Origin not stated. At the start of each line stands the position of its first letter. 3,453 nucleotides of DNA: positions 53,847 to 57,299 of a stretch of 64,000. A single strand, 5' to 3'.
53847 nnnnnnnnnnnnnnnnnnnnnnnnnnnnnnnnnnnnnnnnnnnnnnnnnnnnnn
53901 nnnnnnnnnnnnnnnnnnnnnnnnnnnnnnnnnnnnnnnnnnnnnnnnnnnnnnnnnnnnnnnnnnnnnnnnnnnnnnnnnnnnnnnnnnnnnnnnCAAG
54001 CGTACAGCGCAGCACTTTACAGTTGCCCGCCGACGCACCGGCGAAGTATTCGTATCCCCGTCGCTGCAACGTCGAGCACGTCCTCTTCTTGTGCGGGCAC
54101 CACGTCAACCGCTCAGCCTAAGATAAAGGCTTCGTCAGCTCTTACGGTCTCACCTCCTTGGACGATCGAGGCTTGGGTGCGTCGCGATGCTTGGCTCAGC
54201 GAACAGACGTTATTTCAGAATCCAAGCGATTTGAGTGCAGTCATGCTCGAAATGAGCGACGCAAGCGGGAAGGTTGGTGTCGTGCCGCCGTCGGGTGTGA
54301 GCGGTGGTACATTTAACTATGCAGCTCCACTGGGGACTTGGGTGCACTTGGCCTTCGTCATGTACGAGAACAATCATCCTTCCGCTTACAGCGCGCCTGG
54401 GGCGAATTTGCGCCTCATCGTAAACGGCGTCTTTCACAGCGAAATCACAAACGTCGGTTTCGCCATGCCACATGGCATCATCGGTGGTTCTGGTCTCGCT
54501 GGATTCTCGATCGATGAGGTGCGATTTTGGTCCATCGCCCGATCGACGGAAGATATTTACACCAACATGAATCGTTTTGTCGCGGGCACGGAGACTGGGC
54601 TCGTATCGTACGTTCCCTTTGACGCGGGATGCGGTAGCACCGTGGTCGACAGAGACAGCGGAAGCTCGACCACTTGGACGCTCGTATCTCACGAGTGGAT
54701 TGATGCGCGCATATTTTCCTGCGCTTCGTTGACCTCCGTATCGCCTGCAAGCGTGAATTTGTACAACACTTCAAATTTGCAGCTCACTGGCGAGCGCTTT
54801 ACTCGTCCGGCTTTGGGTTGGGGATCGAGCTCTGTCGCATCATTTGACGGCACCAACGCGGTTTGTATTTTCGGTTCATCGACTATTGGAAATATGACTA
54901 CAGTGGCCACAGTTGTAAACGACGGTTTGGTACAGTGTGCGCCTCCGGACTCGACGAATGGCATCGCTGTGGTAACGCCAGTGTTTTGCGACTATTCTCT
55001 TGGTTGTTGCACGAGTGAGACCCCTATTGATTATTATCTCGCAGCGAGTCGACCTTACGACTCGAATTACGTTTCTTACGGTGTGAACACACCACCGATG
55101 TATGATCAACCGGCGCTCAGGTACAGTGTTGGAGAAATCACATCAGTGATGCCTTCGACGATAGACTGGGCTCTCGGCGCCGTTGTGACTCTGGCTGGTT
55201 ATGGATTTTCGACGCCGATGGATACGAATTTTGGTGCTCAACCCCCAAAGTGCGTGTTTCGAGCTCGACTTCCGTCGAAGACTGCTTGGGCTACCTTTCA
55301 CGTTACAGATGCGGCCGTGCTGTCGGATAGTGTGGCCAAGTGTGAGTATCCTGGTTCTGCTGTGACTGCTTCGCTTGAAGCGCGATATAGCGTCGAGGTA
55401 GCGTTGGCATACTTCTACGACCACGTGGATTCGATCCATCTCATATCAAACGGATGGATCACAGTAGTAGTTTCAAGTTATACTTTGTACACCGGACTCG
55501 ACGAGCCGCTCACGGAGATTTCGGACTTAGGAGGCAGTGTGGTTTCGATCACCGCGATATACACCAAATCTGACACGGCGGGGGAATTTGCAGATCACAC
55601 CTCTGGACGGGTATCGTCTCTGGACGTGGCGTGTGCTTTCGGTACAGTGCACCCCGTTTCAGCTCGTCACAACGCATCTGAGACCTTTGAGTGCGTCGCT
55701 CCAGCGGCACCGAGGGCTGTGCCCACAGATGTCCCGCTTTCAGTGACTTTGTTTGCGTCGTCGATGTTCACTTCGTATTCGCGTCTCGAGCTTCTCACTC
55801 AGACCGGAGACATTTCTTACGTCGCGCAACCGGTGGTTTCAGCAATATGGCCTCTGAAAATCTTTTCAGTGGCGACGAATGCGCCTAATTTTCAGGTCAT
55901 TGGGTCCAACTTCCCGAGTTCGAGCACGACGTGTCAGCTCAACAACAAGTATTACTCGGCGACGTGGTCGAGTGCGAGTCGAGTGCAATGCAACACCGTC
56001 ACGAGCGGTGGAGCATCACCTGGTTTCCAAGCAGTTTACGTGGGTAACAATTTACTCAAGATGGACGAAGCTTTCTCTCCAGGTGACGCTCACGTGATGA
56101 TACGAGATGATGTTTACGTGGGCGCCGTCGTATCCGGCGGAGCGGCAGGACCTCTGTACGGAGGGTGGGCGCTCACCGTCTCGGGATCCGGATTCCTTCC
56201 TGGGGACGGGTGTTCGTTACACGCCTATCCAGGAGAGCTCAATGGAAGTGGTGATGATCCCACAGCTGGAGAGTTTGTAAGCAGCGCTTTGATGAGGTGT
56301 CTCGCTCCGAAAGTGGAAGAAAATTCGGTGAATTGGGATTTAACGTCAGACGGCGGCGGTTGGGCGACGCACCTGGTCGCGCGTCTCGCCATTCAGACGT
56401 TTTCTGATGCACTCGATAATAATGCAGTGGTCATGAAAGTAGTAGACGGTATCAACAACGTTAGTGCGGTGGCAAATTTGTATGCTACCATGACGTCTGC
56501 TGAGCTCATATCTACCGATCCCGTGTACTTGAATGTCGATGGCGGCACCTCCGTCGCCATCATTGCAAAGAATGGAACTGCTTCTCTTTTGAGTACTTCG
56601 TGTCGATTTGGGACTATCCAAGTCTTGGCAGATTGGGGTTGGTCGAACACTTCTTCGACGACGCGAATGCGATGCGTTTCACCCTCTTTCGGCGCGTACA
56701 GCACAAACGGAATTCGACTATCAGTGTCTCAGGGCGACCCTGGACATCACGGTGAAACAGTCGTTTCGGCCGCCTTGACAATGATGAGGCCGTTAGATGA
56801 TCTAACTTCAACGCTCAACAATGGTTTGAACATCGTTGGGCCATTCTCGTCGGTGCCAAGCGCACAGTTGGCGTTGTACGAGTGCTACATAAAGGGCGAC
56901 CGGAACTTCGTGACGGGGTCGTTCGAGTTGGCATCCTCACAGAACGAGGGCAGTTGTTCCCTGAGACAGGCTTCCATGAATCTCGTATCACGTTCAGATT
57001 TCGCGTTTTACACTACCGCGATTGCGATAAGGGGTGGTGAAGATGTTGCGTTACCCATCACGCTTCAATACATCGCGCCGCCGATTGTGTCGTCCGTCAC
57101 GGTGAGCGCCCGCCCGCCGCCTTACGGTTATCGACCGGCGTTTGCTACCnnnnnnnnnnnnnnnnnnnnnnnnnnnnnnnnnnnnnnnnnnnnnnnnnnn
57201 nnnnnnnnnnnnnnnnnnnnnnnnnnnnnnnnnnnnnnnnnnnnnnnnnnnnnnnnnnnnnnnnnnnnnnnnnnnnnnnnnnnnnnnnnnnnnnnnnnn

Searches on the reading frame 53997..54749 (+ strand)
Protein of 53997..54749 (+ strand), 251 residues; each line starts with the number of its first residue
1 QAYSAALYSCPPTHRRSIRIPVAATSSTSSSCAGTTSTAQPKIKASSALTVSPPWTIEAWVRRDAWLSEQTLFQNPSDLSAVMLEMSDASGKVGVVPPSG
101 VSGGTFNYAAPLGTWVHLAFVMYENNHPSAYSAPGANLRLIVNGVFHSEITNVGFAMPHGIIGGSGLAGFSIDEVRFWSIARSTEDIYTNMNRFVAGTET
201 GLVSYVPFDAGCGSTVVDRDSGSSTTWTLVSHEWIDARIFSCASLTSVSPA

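Call 41: search_protein_families(library=pfam, proteins=[window:53997-54749:+], max_evalue=0.5)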
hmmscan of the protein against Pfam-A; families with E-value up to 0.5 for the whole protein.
seq(251 aa): 2 families
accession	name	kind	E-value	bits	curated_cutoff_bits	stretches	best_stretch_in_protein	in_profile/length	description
PF13385.13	Laminin_G_3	-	1.5e-10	41.9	27.6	1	45-187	9-150/151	Concanavalin A-like lectin/glucanases superfamily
PF02782.22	FGGY_C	-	0.037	14.2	27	1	112-225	5-111/198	FGGY family of carbohydrate kinases, C-terminal domain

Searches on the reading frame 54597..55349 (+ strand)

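Call 41: search_protein_families(library=pfam, proteins=[window:54597-55349:+], max_evalue=0.5)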
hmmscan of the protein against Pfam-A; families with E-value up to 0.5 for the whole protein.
seq(251 aa): 1 family
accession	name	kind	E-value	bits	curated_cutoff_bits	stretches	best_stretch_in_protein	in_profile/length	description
PF01833.30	TIG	-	2.6e-06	27.7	20.9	1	44-124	2-64/84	IPT/TIG domain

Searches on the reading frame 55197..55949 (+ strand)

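Call 41: search_protein_families(library=pfam, proteins=[window:55197-55949:+], max_evalue=0.5)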
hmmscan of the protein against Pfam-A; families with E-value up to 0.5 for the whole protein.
seq(251 aa): 1 family
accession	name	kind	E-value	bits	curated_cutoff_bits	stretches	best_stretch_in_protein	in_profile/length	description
PF01116.26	F_bP_aldolase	-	0.054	13.5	25.5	1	114-158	140-183/277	Fructose-bisphosphate aldolase class-II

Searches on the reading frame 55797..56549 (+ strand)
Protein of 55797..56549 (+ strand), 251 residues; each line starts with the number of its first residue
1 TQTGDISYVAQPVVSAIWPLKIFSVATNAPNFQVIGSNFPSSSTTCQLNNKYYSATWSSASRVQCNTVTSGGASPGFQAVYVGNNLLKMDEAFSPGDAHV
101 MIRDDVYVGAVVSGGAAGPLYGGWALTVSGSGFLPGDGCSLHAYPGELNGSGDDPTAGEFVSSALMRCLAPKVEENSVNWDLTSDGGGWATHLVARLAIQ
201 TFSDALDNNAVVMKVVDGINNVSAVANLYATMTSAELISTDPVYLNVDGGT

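Call 41: search_protein_families(library=pfam, proteins=[window:55797-56549:+], max_evalue=0.5)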
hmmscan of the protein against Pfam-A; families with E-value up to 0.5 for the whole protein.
seq(251 aa): 1 family
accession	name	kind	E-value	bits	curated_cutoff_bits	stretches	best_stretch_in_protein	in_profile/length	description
PF01833.30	TIG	-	4.4e-07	30.2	20.9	2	117-186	10-72/84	IPT/TIG domain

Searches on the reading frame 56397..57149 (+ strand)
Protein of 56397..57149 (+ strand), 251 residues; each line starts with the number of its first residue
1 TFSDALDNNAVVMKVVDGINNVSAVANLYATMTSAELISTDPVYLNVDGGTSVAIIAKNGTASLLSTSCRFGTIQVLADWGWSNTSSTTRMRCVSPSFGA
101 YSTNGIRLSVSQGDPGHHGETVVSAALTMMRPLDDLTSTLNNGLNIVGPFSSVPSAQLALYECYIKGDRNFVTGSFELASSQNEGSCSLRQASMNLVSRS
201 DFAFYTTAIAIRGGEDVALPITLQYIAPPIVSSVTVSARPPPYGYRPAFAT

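Call 41: search_protein_families(library=pfam, proteins=[window:56397-57149:+], max_evalue=0.5)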
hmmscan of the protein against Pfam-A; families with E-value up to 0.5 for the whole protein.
seq(251 aa): 2 families
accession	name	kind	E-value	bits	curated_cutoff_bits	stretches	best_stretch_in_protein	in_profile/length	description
PF23532.1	Microp_apicomplexa_18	-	0.031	14.8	27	0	44-85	43-84/98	Apicomplexa microprotein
PF01833.30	TIG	-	0.1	13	20.9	1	41-114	7-72/84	IPT/TIG domain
